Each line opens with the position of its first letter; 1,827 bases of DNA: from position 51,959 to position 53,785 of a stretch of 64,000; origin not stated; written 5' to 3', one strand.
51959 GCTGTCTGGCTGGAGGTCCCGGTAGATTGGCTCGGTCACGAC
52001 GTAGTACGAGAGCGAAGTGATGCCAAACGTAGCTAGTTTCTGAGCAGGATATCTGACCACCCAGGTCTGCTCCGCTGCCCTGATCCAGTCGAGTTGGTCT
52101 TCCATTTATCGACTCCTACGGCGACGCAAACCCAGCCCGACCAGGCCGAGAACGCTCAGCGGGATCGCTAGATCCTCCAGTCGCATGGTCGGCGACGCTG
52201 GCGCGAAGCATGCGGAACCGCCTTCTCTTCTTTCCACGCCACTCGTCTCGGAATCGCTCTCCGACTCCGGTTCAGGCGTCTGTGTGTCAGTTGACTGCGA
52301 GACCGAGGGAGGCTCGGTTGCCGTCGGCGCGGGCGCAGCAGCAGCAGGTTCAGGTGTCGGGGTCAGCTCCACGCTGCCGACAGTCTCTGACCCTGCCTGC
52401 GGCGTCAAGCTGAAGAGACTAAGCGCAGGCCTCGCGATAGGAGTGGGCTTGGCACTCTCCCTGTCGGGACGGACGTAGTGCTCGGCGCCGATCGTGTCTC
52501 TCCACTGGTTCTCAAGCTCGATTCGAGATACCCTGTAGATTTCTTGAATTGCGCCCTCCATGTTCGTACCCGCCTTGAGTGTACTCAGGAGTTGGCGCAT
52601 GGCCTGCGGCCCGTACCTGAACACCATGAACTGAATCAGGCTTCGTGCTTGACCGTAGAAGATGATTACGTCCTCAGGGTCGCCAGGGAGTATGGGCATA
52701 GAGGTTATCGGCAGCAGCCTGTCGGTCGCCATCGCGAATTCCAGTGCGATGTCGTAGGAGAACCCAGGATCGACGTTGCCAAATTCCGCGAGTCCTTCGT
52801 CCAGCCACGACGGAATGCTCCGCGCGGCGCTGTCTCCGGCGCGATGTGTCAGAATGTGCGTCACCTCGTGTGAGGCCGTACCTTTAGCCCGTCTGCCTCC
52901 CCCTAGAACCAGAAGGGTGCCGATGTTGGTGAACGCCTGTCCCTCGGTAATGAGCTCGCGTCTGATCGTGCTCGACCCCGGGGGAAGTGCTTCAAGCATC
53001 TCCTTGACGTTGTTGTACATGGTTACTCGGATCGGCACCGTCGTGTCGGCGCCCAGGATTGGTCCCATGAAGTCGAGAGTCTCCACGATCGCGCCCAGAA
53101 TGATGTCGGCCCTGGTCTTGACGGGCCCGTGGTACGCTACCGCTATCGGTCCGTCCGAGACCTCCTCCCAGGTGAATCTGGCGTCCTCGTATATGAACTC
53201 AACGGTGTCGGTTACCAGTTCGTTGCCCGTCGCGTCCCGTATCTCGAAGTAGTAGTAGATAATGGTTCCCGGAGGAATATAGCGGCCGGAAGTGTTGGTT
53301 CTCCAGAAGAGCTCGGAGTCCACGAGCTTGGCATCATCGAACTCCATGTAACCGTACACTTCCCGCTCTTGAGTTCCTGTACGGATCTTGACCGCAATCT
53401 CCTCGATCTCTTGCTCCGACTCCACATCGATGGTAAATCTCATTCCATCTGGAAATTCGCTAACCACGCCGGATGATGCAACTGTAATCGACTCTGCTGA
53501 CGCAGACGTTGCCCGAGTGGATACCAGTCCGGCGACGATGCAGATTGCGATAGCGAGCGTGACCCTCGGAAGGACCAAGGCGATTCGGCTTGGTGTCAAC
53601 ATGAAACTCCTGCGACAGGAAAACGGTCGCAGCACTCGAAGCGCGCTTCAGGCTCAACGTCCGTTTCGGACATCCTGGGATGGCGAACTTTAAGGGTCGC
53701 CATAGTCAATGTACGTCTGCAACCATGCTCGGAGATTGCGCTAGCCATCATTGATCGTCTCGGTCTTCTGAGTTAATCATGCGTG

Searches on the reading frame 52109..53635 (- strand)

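Call 58: search_protein_families(library=pfam, proteins=[window:52109-53635:-], max_evalue=0.00001)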
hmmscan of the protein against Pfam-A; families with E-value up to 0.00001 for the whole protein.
window:52109-53635:- (509 aa): 1 family
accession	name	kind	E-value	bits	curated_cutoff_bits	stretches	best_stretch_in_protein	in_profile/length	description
PF13485.12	Peptidase_MA_2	-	1.7e-19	70.9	32.4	1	195-382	14-199/201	Peptidase MA superfamily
